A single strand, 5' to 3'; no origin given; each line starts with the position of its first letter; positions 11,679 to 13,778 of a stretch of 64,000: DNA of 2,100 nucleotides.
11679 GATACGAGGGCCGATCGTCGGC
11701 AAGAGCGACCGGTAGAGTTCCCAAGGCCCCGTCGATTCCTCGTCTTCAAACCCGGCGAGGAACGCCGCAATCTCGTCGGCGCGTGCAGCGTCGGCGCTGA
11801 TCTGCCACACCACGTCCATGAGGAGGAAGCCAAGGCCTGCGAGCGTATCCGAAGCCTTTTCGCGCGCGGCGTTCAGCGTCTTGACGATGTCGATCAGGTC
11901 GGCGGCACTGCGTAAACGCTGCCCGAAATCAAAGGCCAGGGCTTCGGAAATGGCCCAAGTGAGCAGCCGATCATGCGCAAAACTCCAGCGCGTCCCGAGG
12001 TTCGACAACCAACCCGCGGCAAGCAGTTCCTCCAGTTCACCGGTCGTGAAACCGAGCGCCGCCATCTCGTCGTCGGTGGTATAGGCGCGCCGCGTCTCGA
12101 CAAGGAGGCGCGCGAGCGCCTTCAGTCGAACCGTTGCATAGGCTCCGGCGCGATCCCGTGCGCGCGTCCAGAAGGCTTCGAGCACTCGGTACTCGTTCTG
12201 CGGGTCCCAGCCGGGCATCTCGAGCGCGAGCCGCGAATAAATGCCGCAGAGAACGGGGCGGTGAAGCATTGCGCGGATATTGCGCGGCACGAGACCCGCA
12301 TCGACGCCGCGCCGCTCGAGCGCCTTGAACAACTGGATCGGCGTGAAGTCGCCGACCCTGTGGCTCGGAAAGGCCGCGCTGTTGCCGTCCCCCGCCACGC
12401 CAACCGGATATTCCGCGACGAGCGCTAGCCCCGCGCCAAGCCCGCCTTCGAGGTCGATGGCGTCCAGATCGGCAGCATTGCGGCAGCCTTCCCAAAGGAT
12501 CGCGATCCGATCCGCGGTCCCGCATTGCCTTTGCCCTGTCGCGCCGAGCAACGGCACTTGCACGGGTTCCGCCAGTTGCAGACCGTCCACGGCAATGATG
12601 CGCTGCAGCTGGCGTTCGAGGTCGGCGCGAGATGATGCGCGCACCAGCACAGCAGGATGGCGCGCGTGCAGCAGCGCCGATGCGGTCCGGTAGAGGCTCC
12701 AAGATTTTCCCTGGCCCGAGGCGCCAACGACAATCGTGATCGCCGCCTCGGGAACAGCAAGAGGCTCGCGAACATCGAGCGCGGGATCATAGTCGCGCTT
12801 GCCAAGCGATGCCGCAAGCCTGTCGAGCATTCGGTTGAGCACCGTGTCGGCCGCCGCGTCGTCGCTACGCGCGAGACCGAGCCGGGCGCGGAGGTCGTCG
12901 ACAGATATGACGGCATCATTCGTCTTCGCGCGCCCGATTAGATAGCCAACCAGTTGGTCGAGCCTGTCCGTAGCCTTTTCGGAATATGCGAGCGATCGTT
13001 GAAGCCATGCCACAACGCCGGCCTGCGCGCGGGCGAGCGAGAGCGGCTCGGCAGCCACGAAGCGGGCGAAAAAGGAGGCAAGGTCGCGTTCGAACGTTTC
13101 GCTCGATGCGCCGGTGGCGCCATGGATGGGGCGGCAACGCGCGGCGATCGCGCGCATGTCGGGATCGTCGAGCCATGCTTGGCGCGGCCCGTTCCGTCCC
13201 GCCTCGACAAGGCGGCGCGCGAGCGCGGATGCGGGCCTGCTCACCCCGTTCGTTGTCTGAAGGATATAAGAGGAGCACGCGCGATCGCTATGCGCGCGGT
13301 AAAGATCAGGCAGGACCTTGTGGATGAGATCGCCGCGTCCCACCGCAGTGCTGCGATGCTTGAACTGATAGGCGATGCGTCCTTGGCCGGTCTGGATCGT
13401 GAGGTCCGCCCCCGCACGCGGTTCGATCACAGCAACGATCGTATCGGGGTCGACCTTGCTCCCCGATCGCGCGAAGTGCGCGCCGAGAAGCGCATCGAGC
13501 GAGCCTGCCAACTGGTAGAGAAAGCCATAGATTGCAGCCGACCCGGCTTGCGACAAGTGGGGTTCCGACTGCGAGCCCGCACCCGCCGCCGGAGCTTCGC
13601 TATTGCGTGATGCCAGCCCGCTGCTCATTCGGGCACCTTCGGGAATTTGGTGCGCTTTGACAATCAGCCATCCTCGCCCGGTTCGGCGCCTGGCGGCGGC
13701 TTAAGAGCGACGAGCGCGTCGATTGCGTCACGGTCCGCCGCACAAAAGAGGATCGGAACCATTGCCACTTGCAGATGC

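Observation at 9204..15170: Candidate novel three-gene system: nuclease-fold protein + ParB/Srx-like protein + 1474-aa DUF4297-like/P-loop/HEAT giant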

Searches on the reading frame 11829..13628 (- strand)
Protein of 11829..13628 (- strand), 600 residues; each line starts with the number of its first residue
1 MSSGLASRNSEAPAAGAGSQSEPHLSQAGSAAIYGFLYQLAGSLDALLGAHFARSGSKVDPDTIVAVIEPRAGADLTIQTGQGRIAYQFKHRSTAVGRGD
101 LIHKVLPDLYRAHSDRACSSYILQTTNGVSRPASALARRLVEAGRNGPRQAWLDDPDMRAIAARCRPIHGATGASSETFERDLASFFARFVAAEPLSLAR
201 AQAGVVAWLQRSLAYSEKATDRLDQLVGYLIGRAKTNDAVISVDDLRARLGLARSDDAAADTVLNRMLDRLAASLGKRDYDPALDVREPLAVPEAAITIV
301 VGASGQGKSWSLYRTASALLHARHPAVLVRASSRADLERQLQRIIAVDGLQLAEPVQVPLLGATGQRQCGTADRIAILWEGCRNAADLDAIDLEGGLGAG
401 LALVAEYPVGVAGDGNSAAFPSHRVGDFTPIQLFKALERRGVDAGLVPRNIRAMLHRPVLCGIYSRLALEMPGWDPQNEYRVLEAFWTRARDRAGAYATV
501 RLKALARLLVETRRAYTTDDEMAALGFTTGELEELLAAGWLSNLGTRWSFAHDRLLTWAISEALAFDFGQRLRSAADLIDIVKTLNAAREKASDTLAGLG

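Call 65: predict_structure(alignment_id=A4)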
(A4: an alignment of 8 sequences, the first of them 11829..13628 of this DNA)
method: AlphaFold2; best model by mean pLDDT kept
length: 600 residues; sequences in the alignment: 8
mean_pLDDT: 72.1   pTM: 0.47
mean pLDDT of the five models: 72.1, 68.6, 68.3, 67.3, 65.0
residues with pLDDT >= 90: 89; 70-90: 273; 50-70: 155; < 50: 83
segments of 3 or more residues with pLDDT < 50: 1-30, 53-62, 444-472, 592-600
pLDDT, mean of each block of 10 residues (from residue 1): 26 32 35 73 79 45 60 66 82 89 91 87 92 93 75 82 91 85 92 90 83 73 81 69 73 57 79 87 68 79 69 88 88 89 66 62 67 81 85 81 82 57 64 55 48 43 42 51 72 82 84 82 90 88 86 72 68 65 62 44
secondary structure, 60 per line:
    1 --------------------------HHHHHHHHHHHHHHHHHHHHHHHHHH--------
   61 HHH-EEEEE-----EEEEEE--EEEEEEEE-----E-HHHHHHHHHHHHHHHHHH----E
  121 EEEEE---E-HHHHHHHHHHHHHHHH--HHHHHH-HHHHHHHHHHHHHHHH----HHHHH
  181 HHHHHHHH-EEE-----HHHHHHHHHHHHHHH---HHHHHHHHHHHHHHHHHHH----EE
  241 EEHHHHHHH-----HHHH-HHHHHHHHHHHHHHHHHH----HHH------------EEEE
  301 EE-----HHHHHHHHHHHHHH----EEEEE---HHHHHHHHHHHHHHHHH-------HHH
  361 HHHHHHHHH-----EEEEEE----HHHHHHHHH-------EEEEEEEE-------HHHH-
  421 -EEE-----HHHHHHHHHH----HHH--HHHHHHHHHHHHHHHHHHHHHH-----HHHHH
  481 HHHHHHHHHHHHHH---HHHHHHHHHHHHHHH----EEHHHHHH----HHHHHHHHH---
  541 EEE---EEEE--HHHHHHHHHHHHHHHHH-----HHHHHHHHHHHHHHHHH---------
elements in order: H27-52 E65-69 E75-80 E83-90 H98-115 E120-125 H131-146 H149-154 H156-171 H176-188 E190-192 H198-212 H216-234 E239-242 H243-249 H255-258 H260-277 E297-302 H308-321 E326-330 H334-350 H358-369 E375-380 H385-393 E401-408 H416-419 E422-424 H430-439 H449-470 H476-494 H498-512 H519-524 H529-537 E541-543 E547-550 H553-569 H575-591

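Call 67: search_solved_structures(query=A4, max_evalue=10, show_alignments=3)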
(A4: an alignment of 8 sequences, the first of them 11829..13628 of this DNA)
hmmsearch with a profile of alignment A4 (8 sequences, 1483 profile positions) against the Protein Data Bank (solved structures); distinct sequences matched with E-value up to 10: 15.
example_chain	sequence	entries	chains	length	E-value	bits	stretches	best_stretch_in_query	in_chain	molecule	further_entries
6gwc_C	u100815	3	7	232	7.3e-08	33.5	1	1226-1404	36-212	iE5 ALPHAREP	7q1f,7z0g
8aw4_A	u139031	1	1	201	7.6e-05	23.6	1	1260-1403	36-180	ALPHAREP bB-E3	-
6gx7_E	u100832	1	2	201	0.0008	20.2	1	1288-1411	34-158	iiiA5 ALPHAREP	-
9rhz_A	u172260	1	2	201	0.0013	19.5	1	1257-1388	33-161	ALPHAREP bE5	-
4xvp_D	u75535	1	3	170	0.0021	18.8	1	1294-1403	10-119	BGFP-C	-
7p0h_A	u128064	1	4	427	0.0075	17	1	1257-1403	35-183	Helicobacter pylori ComF fused to an artificial alphaREP crystallization helper (named B2)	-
1f48_A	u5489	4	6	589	0.031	14.9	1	296-349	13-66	ARSENITE-TRANSLOCATING ATPASE | ARSENICAL PUMP-DRIVING ATPASE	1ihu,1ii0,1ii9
6gwd_G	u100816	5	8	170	0.032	14.9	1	1261-1363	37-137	iiH5 ALPHAREP | iih5 Alpha Repeating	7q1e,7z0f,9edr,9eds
2w58_A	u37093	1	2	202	0.082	13.5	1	297-360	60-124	PRIMOSOME COMPONENT (HELICASE LOADER)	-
4m4w_J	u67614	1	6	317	0.098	13.2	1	297-362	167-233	Primosomal protein DnaI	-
3uie_A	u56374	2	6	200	0.15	12.6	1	293-357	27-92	Adenylyl-sulfate kinase 1, chloroplastic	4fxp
1te4_A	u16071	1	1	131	0.19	12.3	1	1313-1403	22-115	conserved protein MTH187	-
6g4j_B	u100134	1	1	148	0.33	11.5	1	1280-1365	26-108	alphaREP bE8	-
6z0p_A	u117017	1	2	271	0.59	10.7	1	281-333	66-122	BceF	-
3ibg_A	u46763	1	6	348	3.1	8.3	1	295-339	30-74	ATPase, subunit of the Get complex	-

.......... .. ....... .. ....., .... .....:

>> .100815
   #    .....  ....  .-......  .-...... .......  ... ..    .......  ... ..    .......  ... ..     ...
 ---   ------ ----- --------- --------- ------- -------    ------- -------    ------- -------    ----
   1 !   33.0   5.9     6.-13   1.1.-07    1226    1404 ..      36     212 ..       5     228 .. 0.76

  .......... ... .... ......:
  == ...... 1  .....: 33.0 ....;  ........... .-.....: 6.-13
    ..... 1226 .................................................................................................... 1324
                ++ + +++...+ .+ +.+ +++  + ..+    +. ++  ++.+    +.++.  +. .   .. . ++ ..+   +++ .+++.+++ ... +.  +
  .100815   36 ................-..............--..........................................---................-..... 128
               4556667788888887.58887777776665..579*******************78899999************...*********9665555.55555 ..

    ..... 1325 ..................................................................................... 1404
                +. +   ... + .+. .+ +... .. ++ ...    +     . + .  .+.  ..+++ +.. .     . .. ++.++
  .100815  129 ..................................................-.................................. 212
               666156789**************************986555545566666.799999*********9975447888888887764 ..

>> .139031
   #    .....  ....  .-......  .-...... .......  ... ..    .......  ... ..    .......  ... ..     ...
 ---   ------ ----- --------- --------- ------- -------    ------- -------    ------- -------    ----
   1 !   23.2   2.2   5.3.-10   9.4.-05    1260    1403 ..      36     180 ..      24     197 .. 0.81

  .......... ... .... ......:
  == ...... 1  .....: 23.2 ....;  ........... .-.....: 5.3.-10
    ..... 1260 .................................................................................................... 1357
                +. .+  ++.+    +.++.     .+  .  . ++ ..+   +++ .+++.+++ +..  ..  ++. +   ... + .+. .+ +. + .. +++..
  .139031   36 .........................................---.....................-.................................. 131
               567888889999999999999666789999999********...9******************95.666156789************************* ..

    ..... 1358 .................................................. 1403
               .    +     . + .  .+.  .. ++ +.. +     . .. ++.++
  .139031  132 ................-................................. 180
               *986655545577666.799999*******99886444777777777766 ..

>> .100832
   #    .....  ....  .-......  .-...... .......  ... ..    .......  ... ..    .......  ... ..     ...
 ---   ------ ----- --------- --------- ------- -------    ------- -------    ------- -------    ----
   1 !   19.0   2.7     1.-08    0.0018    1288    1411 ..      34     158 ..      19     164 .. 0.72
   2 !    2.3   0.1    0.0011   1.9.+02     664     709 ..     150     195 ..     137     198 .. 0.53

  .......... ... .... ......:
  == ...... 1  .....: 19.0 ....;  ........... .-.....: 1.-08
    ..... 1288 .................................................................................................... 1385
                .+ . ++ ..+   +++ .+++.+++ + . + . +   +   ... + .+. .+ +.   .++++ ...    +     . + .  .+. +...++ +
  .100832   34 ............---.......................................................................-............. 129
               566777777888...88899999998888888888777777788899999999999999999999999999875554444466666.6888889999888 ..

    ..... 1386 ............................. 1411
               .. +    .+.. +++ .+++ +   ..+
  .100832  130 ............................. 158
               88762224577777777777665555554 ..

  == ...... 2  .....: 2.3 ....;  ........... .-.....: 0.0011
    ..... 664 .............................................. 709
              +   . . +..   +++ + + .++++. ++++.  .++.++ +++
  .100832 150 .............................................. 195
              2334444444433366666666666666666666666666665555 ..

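Call 70: fold_search(model_id=the predicted structure, library=pdb)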
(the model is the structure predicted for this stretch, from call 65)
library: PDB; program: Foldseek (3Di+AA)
matches with E <= 10: 811; with E <= 0.001: 13
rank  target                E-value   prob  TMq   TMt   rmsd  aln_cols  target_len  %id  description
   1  9ln6_A                1.3e-05  1.00  0.20  0.14  15.4       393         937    9  Structure of human NLRP14-UHRF1 complex (released 2026-03-18)
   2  9lq2_B                3.5e-05  1.00  0.19  0.17  17.7       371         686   14  Structure of human dimeric NLRP7-TCL1A complex (released 2025-12-10)
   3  9lq2_A                1.7e-04  1.00  0.20  0.14  30.7       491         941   14  Structure of human dimeric NLRP7-TCL1A complex (released 2025-12-10)
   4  2qby_A                3.6e-04  1.00  0.21  0.31  15.2       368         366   14  Crystal structure of a heterodimer of Cdc6/Orc1 initiators bound to origin DNA (from S. solfataricus) (released 2007-09-11)
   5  12dl_MA               3.7e-04  0.99  0.22  0.16  20.4       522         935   11  Native structure of the cytoplasmic lattice (CPL) asymmetric unit from mouse MII eggs (released 2026-04-08)
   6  7wbu                  5.9e-04  1.00  0.22  0.15  15.7       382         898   12  Cryo-EM structure of bovine NLRP9 (released 2022-04-06)
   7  7abr_F                6.9e-04  0.72  0.15  0.16  21.0       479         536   14  Cryo-EM structure of B. subtilis ClpC (DWB mutant) hexamer bound to a substrate polypeptide (released 2021-10-06)
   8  7wbt_A                7.6e-04  1.00  0.21  0.15  15.4       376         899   12  Crystal structure of bovine NLRP9 (released 2022-04-06)
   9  9lq4_A                7.6e-04  1.00  0.20  0.15  16.3       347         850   15  Structure of the human monomeric NLRP7-TCL1A complex (released 2025-12-10)
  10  9nxx_D                8.8e-04  1.00  0.26  0.38  16.3       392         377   14  LmuA_conformation 1 (released 2025-12-17)
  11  8zue_A                9.3e-04  0.98  0.23  0.26  19.4       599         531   13  cryo-electron microscopy (cryo-EM) structure of the Hachiman defense system from Escherichia coli (released 2025-03-26)
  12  7tji_E                9.8e-04  1.00  0.21  0.28  16.9       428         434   12  S. cerevisiae ORC bound to 84 bp ARS1 DNA and Cdc6 (state 2) with flexible Orc6 N-terminal domain (released 2022-10-05)
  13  9l4l_A                9.8e-04  0.99  0.19  0.14  16.5       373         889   13  Structure of human SCMCcore complex contain NLRP2 (released 2025-10-01)
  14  7tjj_E                1.1e-03  1.00  0.22  0.28  10.5       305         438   13  S. cerevisiae ORC bound to 84 bp ARS1 DNA and Cdc6 (state 1) with docked Orc6 N-terminal domain (released 2022-10-05)
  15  7tjk_E                1.5e-03  1.00  0.22  0.28  16.2       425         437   12  S. cerevisiae ORC bound to 84 bp ARS1 DNA and Cdc6 (state 2) with docked Orc6 N-terminal domain (released 2022-10-05)
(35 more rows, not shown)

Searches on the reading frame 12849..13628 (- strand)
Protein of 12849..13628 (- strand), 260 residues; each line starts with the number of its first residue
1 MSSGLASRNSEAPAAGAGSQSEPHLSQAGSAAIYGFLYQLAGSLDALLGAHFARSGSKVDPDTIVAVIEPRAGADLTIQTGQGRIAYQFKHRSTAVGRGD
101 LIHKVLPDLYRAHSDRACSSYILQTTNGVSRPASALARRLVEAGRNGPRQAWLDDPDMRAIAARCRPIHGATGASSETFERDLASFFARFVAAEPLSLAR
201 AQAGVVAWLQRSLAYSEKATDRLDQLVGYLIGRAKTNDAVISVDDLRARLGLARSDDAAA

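Call 96: search_protein_families(library=pfam, proteins=[window:12849-13628:-], max_evalue=10)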
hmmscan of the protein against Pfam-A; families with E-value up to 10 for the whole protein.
window:12849-13628:- (260 aa): 1 family
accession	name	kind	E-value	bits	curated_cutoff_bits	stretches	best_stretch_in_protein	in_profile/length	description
PF04471.18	Mrr_cat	-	0.0027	18.2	21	1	47-139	12-99/115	Restriction endonuclease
